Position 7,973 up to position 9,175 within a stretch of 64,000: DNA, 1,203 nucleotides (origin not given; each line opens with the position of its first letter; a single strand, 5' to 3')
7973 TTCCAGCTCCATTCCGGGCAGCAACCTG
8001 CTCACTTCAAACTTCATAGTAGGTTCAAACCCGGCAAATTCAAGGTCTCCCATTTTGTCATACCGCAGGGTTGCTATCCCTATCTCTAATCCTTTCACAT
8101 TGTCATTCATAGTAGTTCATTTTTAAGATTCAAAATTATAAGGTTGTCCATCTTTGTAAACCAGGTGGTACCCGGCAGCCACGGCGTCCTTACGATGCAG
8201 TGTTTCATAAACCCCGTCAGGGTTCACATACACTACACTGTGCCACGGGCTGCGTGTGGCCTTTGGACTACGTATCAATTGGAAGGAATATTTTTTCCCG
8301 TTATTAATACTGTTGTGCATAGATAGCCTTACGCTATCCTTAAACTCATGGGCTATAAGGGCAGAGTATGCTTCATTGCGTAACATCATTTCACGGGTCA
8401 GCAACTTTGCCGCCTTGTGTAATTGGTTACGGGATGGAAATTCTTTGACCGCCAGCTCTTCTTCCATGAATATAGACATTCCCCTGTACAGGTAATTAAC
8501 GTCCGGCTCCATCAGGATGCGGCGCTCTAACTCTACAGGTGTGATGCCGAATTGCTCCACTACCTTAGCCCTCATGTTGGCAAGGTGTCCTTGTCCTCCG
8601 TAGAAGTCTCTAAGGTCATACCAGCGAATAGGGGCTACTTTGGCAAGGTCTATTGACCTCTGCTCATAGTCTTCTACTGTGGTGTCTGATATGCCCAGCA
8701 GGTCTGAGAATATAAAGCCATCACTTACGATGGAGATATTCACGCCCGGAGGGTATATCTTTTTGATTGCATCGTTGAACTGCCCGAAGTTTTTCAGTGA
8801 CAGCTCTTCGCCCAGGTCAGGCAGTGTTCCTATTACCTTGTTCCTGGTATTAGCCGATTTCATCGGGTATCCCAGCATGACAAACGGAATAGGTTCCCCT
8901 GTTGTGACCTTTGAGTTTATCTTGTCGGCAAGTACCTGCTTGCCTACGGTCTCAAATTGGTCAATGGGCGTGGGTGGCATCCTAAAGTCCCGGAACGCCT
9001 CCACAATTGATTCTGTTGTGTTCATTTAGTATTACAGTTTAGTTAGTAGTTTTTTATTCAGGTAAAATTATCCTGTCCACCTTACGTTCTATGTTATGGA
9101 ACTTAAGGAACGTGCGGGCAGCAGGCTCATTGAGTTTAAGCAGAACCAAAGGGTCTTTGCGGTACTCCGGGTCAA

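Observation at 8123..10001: Phage-encoded isonitrile synthase (PvcA/IsnA/Dit1 family) paired with a 3-His CDO-like cupin instead of the usual PvcB-type partner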

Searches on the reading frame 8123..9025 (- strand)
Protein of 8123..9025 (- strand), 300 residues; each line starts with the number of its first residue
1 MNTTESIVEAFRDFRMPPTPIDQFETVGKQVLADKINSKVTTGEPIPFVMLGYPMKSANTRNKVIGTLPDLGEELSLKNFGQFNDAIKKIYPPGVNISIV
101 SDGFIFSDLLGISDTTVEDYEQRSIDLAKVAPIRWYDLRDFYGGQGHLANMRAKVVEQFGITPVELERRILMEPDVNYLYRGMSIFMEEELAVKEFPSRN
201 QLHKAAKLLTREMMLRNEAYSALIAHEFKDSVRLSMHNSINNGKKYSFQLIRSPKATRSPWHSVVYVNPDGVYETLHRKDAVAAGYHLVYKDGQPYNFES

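Call 3: search_protein_families(library=pfam, proteins=[window:8123-9025:-], max_evalue=1)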
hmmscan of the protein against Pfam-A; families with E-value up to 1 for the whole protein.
window:8123-9025:- (300 aa): 2 families
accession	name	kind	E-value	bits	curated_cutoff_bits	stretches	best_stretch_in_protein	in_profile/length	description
PF05141.17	DIT1_PvcA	-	4e-65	220.5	26.4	1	36-288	1-272/273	Pyoverdine/dityrosine biosynthesis protein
PF02515.22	CoA_transf_3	-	0.22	11.1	23.3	1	3-73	293-364/366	CoA-transferase family III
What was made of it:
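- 8123..9025 (-): Isonitrile-synthase-like enzyme (IsnA/PvcA/Dit1 family), 300 aa. It is the catalytic core of the cassette. PF05141 at E 4e-65 over the full profile (call 3).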

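Call 4: search_protein_families(library=phrogs, proteins=[window:8123-9025:-], max_evalue=0.01)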
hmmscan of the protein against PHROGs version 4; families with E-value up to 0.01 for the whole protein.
window:8123-9025:- (300 aa): 0 families

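Call 5: search_protein_families(library=ncbifam, proteins=[window:8123-9025:-], max_evalue=1)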
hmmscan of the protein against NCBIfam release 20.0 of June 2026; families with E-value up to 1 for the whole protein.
window:8123-9025:- (300 aa): 1 family
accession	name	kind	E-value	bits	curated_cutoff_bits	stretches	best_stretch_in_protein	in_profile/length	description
NF045653.1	TyIsonSynPvcA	equivalog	1.4e-32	112.9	600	1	12-296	22-311/315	L-tyrosine isonitrile synthase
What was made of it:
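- On Isonitrile synthase IsnA/PvcA/Dit1 (PF05141): 112.9 bits against a cut-off of 600 (call 5).
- Closest known: Bacterial IsnA/IsnB and PvcA/PvcB isonitrile pathways. Different: Fails the PvcA equivalog cut-off (112.9 bits against 600, call 5).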

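Call 7: search_dna_similar(query=window:8123-9025:-, collection=phages, mode=protein, max_rows=40)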
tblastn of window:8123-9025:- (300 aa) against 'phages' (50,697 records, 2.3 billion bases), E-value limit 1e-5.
No match.

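Call 12: search_solved_structures(query=window:8123-9025:-, max_evalue=0.01, show_alignments=2)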
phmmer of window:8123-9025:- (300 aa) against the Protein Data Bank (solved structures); distinct sequences matched with E-value up to 0.01: 3.
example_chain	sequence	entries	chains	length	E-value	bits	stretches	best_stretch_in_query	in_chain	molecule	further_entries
3e59_A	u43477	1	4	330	4.7e-28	101.6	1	14-298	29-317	Pyoverdine biosynthesis protein PvcA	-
9dhm_A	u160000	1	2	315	5.4e-28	101.4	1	24-297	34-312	L-tyrosine/L-tryptophan isonitrile synthase family protein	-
9dh4_A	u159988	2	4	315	8.5e-28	100.7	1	24-297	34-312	L-tyrosine/L-tryptophan isonitrile synthase family protein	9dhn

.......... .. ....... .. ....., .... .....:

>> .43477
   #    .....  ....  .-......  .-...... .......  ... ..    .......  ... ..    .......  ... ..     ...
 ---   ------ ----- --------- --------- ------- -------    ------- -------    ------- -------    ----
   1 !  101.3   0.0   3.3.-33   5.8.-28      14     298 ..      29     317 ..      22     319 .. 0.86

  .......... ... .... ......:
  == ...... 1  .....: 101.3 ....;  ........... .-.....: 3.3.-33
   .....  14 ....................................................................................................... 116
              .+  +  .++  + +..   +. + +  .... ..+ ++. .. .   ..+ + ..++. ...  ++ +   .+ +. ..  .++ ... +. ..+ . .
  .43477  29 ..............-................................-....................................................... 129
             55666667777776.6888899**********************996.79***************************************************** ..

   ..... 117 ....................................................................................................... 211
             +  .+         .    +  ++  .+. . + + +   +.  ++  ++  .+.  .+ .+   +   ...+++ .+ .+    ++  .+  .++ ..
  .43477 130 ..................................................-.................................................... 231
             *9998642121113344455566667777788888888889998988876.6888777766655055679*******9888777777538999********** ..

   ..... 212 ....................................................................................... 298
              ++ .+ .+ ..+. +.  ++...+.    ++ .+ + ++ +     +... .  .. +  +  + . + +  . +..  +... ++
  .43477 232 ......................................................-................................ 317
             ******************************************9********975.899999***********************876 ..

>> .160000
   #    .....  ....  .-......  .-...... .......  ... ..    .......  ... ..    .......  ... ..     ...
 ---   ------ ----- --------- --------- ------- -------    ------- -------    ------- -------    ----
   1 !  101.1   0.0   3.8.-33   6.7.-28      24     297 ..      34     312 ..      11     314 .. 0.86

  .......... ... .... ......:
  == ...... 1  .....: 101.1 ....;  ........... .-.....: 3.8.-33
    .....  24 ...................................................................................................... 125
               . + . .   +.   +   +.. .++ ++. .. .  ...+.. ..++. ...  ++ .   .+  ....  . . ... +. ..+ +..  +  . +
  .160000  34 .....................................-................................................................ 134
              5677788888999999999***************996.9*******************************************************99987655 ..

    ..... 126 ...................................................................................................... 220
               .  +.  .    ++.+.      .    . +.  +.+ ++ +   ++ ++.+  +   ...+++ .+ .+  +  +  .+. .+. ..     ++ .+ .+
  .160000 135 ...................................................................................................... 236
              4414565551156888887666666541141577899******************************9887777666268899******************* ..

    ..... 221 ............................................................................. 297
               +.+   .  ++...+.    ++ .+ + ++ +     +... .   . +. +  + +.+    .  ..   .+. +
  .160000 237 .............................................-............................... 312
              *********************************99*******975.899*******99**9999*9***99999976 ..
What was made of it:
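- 8123..9025 (-): PDB PvcA 3e59, 9dhm and 9dh4 at E ~5e-28 (call 12).
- Closest known: Bacterial IsnA/IsnB and PvcA/PvcB isonitrile pathways. Same: Same synthase family, full length, with the conserved core residues (calls 3, 12).
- Checked: It also matches PvcA 3e59 and 9dhm/9dh4 at E ~5e-28 (call 12).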

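Call 15: find_homologous_proteins(query=window:8123-9025:-, max_evalue=1e-10)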
Query window:8123-9025:- (300 aa): 296 proteins with E <= 1e-10 among 1585 candidates; the best 120 are listed.
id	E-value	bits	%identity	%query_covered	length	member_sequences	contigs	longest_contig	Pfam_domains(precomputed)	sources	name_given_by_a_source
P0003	5.1e-199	677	100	100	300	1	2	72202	PF05141.18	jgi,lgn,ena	jgi:pyoverdine/dityrosine biosynthesis protein Dit1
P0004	9.9e-118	411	61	99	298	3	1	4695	PF05141.18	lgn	-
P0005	5.5e-117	408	60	99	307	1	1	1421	PF05141.18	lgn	-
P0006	3.3e-116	406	60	100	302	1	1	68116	PF05141.18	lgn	-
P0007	1.1e-115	404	59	99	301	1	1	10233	PF05141.18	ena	-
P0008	3.5e-114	399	60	99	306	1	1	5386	PF05141.18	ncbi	-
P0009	1.8e-113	397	60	97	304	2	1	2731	PF05141.18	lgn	-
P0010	2.3e-113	396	58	98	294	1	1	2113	PF05141.18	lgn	-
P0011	1.4e-112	394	61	98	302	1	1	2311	PF05141.18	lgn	-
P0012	2.0e-112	393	60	100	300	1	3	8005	PF05141.18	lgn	-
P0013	3.8e-112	392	58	99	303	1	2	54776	PF05141.18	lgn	-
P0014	4.0e-112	392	59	100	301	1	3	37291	PF05141.18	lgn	-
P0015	5.6e-112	392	60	99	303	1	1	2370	PF05141.18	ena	-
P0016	1.2e-111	391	59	98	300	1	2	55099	PF05141.18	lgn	-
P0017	1.3e-111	391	58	100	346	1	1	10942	PF05141.18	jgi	jgi:pyoverdine/dityrosine biosynthesis protein Dit1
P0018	2.3e-111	390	59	99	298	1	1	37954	PF05141.18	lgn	-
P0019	2.5e-111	390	60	95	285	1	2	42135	PF05141.18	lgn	-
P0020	2.9e-111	389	57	99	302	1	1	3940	PF04485.18,PF05141.18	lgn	-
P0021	3.1e-111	389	58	99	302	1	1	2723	PF05141.18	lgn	-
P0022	6.4e-111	388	61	99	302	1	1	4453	PF05141.18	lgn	-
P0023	6.4e-111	388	61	99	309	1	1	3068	PF05141.18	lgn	-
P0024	6.5e-111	388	57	100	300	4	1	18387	PF05141.18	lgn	-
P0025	9.2e-111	388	60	99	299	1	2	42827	PF05141.18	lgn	-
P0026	9.5e-111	388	59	100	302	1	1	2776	PF05141.18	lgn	-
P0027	1.0e-110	388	59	99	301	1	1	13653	PF05141.18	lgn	-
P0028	2.2e-110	387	58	97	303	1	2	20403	PF05141.18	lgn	-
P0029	4.5e-110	386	59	99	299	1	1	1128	PF05141.18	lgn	-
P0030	8.6e-110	385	58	100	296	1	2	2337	PF05141.18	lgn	-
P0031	1.9e-109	384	58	99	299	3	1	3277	PF05141.18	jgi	jgi:pyoverdine/dityrosine biosynthesis protein Dit1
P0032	2.2e-109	383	60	97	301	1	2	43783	PF05141.18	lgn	-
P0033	3.2e-109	383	59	98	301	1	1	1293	PF05141.18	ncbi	-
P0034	7.9e-109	382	57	99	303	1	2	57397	PF05141.18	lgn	-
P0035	8.3e-109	381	56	99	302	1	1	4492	PF05141.18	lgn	-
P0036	1.0e-108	381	55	100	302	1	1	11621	PF05141.18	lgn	-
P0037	1.4e-108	381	58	98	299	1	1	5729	PF05141.18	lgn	-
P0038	2.1e-108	380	56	99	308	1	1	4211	PF05141.18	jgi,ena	-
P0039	2.6e-108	380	57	99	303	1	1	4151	PF05141.18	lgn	-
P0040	2.8e-108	380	59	99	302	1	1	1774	PF05141.18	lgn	-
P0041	4.7e-108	379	56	100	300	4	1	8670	PF05141.18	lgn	-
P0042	5.0e-108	379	57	99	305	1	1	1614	PF05141.18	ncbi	-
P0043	5.8e-108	379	58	98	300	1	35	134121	PF05141.18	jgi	jgi:pyoverdine/dityrosine biosynthesis protein Dit1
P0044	7.7e-108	378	59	98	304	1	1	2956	PF05141.18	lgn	-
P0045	7.7e-108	378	57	100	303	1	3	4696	PF05141.18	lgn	-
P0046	1.5e-107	377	56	100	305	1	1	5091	PF05141.18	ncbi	-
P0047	1.6e-107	377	58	99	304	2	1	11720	PF05141.18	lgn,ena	-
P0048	2.4e-107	377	56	99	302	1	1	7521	PF05141.18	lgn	-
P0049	2.7e-107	376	59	98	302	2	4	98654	PF05141.18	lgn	-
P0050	3.5e-107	376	54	100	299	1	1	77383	PF05141.18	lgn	-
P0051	3.5e-107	376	57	99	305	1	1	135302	PF05141.18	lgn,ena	-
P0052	6.2e-107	375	57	98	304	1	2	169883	PF05141.18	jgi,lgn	jgi:pyoverdine/dityrosine biosynthesis protein Dit1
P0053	7.4e-107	375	58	100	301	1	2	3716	PF05141.18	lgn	-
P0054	8.4e-107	375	54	99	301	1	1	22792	PF05141.18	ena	-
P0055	1.3e-106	374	55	99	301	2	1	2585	PF05141.18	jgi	-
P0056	1.4e-106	374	55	98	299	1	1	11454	PF05141.18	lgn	-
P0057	3.4e-106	373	59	97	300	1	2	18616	PF05141.18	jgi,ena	-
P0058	4.4e-106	372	55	100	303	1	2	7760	PF05141.18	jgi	jgi:pyoverdine/dityrosine biosynthesis protein Dit1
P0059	4.5e-106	372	56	99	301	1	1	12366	PF05141.18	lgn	-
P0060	5.0e-106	372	56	97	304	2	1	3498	PF05141.18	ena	-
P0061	5.8e-106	372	55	98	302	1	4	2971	PF05141.18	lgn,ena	-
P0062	1.2e-105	371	57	99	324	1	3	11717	PF05141.18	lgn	-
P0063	1.5e-105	371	57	99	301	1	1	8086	PF05141.18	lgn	-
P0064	2.4e-105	370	57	99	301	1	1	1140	PF05141.18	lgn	-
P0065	3.9e-105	369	58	97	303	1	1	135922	PF05141.18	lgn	-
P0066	5.2e-105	369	58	97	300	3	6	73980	PF05141.18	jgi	jgi:L-tyrosine isonitrile synthase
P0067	5.2e-105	369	57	100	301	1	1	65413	PF05141.18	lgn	-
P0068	8.4e-105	368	57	99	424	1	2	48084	PF05141.18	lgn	-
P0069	8.6e-105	368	55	99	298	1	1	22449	PF05141.18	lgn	-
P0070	9.5e-105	368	55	98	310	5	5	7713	PF05141.18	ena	-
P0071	1.1e-104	368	57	98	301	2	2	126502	PF05141.18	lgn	-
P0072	1.1e-104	368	58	97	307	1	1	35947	PF05141.18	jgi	jgi:pyoverdine/dityrosine biosynthesis protein Dit1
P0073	1.6e-104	367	56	99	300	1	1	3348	PF05141.18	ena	-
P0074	1.7e-104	367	58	99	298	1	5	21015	PF05141.18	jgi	jgi:pyoverdine/dityrosine biosynthesis protein Dit1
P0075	2.1e-104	367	56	97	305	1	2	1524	PF05141.18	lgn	-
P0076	2.4e-104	367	57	100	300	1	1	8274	PF05141.18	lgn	-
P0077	4.0e-104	366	59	94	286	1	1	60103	PF05141.18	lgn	-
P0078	4.0e-104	366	55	99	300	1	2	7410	PF05141.18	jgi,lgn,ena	-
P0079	4.2e-104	366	56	100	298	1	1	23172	PF05141.18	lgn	-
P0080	4.4e-104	366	57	99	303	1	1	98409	PF05141.18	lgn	-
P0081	4.4e-104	366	56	98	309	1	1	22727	PF05141.18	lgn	-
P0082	6.6e-104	365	56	97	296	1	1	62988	PF05141.18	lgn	-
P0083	7.3e-104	365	56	99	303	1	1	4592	PF05141.18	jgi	jgi:pyoverdine/dityrosine biosynthesis protein Dit1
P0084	1.0e-103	365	55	97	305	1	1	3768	PF05141.18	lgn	-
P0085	1.1e-103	365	57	98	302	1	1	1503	PF05141.18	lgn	-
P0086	1.2e-103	365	55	100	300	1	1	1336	PF05141.18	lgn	-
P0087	1.3e-103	364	52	100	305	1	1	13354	PF05141.18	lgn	-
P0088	1.4e-103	364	55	99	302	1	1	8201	PF05141.18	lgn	-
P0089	2.0e-103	364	56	98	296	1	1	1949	PF05141.18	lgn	-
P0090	3.2e-103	363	55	99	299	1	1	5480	PF05141.18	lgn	-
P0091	3.4e-103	363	55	100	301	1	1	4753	PF05141.18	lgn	-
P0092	4.4e-103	363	57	98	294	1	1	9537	PF05141.18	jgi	jgi:pyoverdine/dityrosine biosynthesis protein Dit1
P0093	4.5e-103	363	56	98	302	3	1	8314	PF05141.18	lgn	-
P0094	4.8e-103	363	57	98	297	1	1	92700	PF05141.18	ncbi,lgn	-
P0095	4.9e-103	362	55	98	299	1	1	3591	PF05141.18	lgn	-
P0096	6.7e-103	362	53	99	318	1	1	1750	PF05141.18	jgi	jgi:pyoverdine/dityrosine biosynthesis protein Dit1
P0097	7.7e-103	362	56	99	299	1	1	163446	PF05141.18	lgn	-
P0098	9.9e-103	361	54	99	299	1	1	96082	PF05141.18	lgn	-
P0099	1.0e-102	361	55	98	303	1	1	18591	PF05141.18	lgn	-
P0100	1.3e-102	361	53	100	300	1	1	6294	PF05141.18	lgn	-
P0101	1.4e-102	361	56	98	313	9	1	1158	PF05141.18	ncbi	-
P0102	1.9e-102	361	56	99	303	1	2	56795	PF05141.18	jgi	jgi:pyoverdine/dityrosine biosynthesis protein Dit1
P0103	1.9e-102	361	55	100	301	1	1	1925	PF05141.18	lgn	-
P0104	2.1e-102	360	54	99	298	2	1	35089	PF05141.18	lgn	-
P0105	2.7e-102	360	58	99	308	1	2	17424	PF05141.18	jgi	jgi:pyoverdine/dityrosine biosynthesis protein Dit1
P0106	2.8e-102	360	54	99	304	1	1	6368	PF05141.18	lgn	-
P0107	3.2e-102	360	54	100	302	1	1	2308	PF05141.18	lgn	-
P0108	3.3e-102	360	54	98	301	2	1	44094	PF05141.18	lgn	-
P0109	5.8e-102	359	57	99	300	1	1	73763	PF05141.18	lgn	-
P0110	7.6e-102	359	57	98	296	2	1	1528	PF05141.18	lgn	-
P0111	7.9e-102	359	56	99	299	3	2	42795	PF05141.18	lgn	-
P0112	1.2e-101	358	57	98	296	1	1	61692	PF05141.18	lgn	-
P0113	1.8e-101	357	53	99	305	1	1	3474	PF05141.18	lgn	-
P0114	2.0e-101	357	56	100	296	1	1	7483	PF05141.18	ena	-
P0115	2.3e-101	357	54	98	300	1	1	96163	PF05141.18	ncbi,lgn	-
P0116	2.5e-101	357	54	99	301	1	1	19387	PF05141.18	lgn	-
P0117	2.6e-101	357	55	100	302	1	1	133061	PF05141.18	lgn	-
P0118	2.7e-101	357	55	99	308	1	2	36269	PF05141.18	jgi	jgi:pyoverdine/dityrosine biosynthesis protein Dit1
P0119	3.4e-101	356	55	99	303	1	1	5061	PF05141.18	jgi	jgi:pyoverdine/dityrosine biosynthesis protein Dit1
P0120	9.3e-101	355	54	99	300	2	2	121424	PF05141.18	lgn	-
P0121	1.1e-100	355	55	99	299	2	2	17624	PF05141.18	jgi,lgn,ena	jgi:pyoverdine/dityrosine biosynthesis protein Dit1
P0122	1.2e-100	355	54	99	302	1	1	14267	PF05141.18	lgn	-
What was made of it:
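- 8123..9025 (-): It belongs to a clade of about 300 proteins at 52-61% identity (call 15).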

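Call 19: find_related_loci(query=window:8123-9025:-, collection=genome_contigs, flank=6000)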
Query window:8123-9025:- (300 aa) in genome_contigs; peptide patterns used: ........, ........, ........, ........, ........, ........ (x = any residue, [..] = any of these).
29 stretches matched a pattern, but none encodes a relative of the query by tblastn (E <= 1e-3).

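Call 20: find_related_loci(query=window:8123-9025:-, collection=viral_contigs, flank=6000)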
Query window:8123-9025:- (300 aa) in viral_contigs; peptide patterns used: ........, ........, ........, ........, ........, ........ (x = any residue, [..] = any of these).
16 stretches matched a pattern; 2 encode a relative of the query (tblastn E <= 1e-3); 2 distinct loci.
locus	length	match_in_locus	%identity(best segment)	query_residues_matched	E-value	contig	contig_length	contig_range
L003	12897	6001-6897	54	1-300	2e-110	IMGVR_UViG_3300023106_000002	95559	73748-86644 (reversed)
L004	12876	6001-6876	55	7-300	4e-104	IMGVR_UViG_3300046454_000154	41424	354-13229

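Call 22: find_related_loci(query=A1, collection=genome_contigs, flank=6000)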
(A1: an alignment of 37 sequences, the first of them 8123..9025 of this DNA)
Query A1 (300 aa) in genome_contigs; peptide patterns used: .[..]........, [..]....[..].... (x = any residue, [..] = any of these).
24 stretches matched a pattern, but none encodes a relative of the query by tblastn (E <= 1e-3).
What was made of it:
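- GTDB gave none in 185,579 species genomes (calls 19, 22).
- Tried and rejected: Two GTDB scans with clade-specific peptide patterns found nothing (calls 19, 22).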

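Call 23: find_related_loci(query=A1, collection=viral_contigs, flank=6000)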
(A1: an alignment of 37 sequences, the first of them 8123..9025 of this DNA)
Query A1 (300 aa) in viral_contigs; peptide patterns used: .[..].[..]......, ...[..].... (x = any residue, [..] = any of these).
12 stretches matched a pattern; 6 encode a relative of the query (tblastn E <= 1e-3); 6 distinct loci.
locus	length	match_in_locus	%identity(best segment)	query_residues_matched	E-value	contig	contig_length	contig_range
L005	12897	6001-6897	56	1-298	2e-111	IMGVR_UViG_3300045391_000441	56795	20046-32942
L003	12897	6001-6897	54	1-300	7e-110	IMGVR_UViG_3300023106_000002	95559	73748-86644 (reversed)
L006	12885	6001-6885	56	2-298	2e-109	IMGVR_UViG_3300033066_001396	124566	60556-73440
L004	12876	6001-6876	55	7-300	1e-103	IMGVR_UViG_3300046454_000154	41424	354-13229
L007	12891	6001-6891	52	3-298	5e-100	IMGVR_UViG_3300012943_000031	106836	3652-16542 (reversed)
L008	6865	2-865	47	8-298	4e-85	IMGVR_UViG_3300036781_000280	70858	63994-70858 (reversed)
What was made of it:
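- IMG/VR gave 6 hits (call 23).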

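Call 36: find_encoding_contigs(protein=P0043, flank=8000, max_places=3)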
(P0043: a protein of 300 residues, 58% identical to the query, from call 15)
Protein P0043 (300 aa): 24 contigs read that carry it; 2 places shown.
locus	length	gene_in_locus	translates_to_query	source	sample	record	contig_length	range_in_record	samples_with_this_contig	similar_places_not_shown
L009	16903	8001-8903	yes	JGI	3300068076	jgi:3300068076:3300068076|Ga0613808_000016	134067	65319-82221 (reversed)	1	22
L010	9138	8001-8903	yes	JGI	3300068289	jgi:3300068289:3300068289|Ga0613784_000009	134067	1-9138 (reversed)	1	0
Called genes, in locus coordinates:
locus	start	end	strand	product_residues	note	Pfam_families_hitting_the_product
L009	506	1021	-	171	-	-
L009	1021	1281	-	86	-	-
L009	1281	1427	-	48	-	-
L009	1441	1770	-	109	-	-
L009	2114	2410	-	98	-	PF01381:HTH_3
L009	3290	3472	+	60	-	-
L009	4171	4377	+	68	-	-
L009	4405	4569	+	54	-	-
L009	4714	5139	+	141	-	-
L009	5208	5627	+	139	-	-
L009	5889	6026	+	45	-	-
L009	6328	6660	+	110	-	PF07463:NUMOD4 (weak), PF13392:HNH_3 (weak)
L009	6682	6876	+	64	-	-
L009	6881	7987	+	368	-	-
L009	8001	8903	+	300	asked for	PF05141:DIT1_PvcA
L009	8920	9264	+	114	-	-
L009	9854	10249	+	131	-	-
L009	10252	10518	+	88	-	-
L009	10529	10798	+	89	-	-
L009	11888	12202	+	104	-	-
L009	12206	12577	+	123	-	-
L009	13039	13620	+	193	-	PF13392:HNH_3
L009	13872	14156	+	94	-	-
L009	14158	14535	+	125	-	-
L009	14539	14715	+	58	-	-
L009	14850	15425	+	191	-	-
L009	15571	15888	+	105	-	-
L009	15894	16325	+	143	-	-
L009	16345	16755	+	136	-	-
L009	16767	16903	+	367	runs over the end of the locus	-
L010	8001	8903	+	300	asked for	PF05141:DIT1_PvcA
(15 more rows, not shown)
